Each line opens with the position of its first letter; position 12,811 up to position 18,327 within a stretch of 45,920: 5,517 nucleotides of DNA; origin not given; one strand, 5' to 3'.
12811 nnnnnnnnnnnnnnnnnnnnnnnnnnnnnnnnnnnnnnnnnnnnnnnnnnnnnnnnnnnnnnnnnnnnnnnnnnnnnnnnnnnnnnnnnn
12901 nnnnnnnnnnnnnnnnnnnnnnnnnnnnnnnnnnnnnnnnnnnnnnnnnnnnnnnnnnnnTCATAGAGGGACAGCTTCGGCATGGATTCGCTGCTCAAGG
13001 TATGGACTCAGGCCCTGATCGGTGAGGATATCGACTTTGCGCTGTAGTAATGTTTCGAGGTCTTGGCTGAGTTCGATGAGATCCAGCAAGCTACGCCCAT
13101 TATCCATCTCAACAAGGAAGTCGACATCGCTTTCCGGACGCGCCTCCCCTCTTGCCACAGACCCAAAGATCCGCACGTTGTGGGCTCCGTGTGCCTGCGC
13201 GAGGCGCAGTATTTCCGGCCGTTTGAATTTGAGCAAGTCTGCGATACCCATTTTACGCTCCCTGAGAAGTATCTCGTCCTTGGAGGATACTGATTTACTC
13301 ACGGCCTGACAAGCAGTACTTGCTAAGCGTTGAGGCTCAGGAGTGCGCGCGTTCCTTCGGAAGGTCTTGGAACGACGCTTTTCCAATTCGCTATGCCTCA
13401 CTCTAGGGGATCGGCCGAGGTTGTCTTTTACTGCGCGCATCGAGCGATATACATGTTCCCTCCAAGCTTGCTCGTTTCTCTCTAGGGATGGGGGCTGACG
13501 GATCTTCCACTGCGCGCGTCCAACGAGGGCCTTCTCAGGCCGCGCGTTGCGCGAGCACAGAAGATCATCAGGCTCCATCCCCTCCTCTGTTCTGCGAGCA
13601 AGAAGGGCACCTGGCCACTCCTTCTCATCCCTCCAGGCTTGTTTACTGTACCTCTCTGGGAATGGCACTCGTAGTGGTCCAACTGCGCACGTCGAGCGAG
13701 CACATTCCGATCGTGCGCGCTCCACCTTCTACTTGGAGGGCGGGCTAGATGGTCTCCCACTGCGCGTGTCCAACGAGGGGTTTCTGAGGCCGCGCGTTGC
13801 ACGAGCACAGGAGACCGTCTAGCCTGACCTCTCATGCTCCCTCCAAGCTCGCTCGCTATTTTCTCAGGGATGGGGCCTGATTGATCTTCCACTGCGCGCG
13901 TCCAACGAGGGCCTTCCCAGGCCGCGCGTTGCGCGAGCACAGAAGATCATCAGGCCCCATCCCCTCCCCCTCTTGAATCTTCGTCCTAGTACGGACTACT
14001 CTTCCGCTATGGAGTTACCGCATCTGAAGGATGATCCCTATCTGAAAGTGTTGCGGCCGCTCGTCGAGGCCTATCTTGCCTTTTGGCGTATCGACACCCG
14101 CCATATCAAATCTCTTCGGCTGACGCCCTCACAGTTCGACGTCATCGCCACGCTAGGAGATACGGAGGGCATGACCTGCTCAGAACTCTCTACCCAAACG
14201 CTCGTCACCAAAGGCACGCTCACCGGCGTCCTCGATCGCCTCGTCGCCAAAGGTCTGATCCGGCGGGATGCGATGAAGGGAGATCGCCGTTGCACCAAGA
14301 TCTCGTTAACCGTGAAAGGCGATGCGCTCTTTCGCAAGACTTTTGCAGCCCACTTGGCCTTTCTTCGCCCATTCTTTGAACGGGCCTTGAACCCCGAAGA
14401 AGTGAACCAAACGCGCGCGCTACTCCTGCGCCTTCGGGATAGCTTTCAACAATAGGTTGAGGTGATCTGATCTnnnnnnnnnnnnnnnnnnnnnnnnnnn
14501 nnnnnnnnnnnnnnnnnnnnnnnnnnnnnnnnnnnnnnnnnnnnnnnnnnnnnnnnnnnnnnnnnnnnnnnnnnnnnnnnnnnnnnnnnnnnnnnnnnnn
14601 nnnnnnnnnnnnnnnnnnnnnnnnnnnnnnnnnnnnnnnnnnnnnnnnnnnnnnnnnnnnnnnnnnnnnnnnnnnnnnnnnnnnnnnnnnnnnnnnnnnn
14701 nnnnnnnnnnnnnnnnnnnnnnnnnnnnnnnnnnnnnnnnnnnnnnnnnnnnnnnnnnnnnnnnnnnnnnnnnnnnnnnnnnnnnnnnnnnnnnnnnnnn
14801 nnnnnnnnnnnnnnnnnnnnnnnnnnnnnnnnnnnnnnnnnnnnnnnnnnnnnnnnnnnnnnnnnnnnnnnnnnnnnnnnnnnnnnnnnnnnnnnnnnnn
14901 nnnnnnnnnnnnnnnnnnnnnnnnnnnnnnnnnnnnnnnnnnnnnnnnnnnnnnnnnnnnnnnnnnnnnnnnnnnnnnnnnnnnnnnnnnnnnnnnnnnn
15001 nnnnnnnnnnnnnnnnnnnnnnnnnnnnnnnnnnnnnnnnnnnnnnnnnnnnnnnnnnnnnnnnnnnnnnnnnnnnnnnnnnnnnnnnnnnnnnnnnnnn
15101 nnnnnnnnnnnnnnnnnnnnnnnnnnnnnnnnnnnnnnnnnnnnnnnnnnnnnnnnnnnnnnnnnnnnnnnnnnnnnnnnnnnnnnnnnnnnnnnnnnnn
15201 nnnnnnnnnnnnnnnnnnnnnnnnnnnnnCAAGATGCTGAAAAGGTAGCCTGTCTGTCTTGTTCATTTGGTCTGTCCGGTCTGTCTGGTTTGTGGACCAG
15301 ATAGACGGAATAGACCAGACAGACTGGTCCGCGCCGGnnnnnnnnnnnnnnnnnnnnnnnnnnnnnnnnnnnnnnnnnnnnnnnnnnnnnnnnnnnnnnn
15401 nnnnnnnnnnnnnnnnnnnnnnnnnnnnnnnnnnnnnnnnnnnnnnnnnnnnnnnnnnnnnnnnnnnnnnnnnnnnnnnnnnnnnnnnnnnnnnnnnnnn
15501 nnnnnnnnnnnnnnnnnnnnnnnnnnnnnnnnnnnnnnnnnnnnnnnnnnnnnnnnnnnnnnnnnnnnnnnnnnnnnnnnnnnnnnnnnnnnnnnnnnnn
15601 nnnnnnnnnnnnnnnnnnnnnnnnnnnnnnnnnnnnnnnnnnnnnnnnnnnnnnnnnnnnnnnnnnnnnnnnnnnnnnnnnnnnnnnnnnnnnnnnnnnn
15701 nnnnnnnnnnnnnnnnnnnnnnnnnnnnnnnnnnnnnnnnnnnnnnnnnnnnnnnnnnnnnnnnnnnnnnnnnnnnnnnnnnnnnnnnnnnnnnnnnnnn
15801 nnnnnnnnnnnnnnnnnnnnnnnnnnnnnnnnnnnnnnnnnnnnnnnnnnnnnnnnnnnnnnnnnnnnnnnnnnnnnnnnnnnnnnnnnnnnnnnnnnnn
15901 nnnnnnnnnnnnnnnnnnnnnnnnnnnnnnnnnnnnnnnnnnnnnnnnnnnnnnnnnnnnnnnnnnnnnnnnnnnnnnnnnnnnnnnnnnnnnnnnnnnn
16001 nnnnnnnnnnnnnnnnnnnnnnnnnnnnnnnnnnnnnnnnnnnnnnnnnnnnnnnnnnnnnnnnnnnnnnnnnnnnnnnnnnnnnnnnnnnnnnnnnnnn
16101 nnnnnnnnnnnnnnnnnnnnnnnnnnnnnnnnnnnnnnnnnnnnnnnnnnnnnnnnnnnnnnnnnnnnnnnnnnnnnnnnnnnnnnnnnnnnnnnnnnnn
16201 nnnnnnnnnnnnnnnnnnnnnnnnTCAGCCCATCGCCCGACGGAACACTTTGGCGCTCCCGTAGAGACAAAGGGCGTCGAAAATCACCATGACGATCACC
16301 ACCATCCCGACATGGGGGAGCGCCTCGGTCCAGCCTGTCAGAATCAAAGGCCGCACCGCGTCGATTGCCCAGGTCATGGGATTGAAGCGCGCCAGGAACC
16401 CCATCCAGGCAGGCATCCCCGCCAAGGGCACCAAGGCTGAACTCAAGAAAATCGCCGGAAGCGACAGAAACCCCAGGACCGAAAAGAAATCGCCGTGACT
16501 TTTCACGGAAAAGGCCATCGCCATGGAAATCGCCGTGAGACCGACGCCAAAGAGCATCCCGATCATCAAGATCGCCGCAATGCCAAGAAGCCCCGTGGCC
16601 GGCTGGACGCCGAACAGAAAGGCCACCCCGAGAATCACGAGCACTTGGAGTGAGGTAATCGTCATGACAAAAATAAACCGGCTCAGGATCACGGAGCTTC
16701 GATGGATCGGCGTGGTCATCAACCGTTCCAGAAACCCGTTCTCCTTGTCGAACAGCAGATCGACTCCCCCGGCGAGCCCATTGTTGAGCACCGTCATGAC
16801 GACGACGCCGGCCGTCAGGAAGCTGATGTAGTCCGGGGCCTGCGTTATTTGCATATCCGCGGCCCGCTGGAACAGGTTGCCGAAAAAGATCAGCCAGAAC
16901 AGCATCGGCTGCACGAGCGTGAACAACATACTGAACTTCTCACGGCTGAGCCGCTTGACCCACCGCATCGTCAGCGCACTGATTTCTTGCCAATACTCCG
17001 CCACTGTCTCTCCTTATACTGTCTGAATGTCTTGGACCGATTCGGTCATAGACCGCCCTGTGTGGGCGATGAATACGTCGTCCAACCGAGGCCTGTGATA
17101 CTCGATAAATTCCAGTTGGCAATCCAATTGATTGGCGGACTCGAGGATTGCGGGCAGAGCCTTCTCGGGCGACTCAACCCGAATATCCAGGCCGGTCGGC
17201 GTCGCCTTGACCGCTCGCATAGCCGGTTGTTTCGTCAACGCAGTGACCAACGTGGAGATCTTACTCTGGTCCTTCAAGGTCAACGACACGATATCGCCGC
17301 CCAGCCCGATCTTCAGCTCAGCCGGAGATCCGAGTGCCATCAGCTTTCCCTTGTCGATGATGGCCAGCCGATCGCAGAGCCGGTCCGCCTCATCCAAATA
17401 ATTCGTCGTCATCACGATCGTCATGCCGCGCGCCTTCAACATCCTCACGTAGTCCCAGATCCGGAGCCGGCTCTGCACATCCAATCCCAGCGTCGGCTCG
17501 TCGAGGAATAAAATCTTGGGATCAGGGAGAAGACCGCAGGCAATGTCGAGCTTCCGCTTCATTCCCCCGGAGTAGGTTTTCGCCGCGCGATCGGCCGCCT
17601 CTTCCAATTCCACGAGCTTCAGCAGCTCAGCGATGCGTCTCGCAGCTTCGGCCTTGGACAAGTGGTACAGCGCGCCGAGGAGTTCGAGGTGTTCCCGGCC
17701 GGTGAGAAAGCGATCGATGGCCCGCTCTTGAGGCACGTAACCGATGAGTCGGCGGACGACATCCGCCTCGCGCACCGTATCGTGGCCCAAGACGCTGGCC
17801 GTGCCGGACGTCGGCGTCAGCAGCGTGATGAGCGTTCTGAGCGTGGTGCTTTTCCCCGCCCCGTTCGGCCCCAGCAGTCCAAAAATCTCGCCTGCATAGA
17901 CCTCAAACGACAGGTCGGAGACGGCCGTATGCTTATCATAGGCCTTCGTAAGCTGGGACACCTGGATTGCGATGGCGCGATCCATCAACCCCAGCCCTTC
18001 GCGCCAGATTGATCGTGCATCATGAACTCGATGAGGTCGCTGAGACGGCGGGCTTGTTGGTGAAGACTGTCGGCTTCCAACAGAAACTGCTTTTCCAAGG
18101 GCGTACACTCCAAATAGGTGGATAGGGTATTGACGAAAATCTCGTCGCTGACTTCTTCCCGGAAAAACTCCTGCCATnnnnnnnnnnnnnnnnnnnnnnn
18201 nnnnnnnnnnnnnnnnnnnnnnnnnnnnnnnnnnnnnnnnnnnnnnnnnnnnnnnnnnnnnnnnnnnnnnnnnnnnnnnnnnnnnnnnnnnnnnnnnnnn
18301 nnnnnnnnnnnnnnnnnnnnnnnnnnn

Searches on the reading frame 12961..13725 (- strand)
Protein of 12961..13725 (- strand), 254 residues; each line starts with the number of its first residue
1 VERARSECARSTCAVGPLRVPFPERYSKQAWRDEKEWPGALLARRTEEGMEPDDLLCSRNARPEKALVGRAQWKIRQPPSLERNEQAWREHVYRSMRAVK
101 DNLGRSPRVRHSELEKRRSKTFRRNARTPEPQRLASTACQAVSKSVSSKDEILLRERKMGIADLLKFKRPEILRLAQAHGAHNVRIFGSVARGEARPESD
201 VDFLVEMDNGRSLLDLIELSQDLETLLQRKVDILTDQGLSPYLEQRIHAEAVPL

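Call 24: search_protein_families(library=pfam, proteins=[window:12961-13725:-], max_evalue=0.01)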
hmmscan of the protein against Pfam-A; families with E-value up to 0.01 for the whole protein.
window:12961-13725:- (254 aa): 3 families
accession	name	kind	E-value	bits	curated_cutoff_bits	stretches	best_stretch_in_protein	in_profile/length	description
PF01909.29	NTP_transf_2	-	5.6e-14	52.7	21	1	183-250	16-89/93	Nucleotidyltransferase domain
PF18765.7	Polbeta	-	3.6e-11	43.5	26.9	1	182-249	14-82/93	Polymerase beta, Nucleotidyltransferase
PF22600.2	MTPAP-like_central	-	0.0028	18.2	27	1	177-227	35-84/139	Poly(A) RNA polymerase, mitochondrial-like, central palm domain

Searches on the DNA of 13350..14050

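Call 30: search_rna_families(source=window, start=13350, end=14050, threshold=evalue, max_evalue=10)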
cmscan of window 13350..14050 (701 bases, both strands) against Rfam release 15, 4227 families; matches with E-value up to 10: 5.
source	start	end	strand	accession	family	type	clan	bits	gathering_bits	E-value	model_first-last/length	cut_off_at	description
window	13735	13832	+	RF03972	mir-3150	Gene; miRNA;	-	24.3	100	0.064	1-80/80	no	mir-3150 microRNA precursor family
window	13736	13831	-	RF03972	mir-3150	Gene; miRNA;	-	21.7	100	0.27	7-74/80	no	mir-3150 microRNA precursor family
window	13865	13966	-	RF02007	mir-1237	Gene; miRNA;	-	18.5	65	7.5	1-102/102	no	mir-1237 microRNA precursor family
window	13873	13957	-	RF03333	mir-2820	Gene; miRNA;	-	15.9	84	2.7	1-83/83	no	mir-2820 microRNA precursor family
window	13735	13797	+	RF01553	TB9Cs1H3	Gene; snRNA; snoRNA; HACA-box;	-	13.8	35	5.9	1-65/65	no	Trypanosomatid snoRNA TB9Cs1H3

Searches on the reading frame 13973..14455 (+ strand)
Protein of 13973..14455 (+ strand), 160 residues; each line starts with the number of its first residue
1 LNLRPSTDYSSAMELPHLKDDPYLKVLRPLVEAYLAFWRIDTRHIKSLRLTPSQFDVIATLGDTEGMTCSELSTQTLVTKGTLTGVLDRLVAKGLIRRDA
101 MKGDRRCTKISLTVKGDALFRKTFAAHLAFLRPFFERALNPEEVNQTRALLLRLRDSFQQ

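Call 24: search_protein_families(library=pfam, proteins=[window:13973-14455:+], max_evalue=0.01)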
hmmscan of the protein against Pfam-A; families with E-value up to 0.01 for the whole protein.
window:13973-14455:+ (160 aa): 7 families
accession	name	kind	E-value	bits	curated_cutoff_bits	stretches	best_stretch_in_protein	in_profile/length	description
PF01047.28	MarR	-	3e-14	53.1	24.6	1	50-108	1-59/59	MarR family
PF12802.13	MarR_2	-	1.9e-11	44.4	27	1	50-106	3-60/61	MarR family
PF13601.12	HTH_34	-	3.7e-06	27.4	27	1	55-125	3-74/80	Winged helix DNA-binding domain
PF13463.12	HTH_27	-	0.00012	22.7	22.2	1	50-116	1-68/68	Winged helix DNA-binding domain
PF13412.12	HTH_24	-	0.00038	20.4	21.9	1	52-97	3-48/48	Winged helix-turn-helix DNA-binding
PF09339.16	HTH_IclR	-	0.0025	18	22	1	55-99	6-51/52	IclR helix-turn-helix domain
PF22381.2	Staph_reg_Sar_Rot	-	0.0041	17.6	27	1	46-120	8-82/85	Transcriptional regulator SarA/Rot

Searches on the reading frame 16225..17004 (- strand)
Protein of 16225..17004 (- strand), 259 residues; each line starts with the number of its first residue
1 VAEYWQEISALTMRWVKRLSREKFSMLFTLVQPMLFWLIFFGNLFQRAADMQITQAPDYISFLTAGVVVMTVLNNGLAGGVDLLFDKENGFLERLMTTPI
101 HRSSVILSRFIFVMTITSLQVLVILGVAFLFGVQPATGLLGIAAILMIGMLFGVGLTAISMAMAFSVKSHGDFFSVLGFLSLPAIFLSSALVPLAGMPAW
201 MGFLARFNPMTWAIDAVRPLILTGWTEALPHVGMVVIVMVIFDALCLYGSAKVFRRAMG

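Call 66: search_protein_families(library=pfam, proteins=[window:16225-17004:-], max_evalue=0.001)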
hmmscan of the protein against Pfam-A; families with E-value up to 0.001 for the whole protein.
window:16225-17004:- (259 aa): 3 families
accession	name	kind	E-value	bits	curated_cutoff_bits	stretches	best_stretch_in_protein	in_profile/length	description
PF01061.29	ABC2_membrane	-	3.3e-29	102.4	26.9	1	7-219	2-208/211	ABC-2 type transporter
PF12698.13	ABC2_membrane_3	-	8.6e-20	71.6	31.6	1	55-242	156-341/347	ABC-2 family transporter protein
PF13346.12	ABC2_membrane_5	-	0.00023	21.2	25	1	86-190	58-162/205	ABC-2 family transporter protein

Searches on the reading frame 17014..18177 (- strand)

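Call 66: search_protein_families(library=pfam, proteins=[window:17014-18177:-], max_evalue=0.001)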
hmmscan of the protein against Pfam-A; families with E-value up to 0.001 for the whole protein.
window:17014-18177:- (387 aa): 4 families
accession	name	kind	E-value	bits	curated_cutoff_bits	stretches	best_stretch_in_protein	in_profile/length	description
PF00005.33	ABC_tran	-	3.3e-32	112.4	25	1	87-229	2-136/137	ABC transporter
PF13304.12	AAA_21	-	1.2e-08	35.8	27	1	147-258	166-297/304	AAA domain, putative AbiEii toxin, Type IV TA system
PF13732.12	DrrA1-3_C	-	1.9e-05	25.7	27.4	1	283-372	1-80/81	ATP-binding protein DrrA1-3-like, C-terminal domain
PF13555.12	AAA_29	-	0.00029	21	27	1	98-124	24-50/61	P-loop containing region of AAA domain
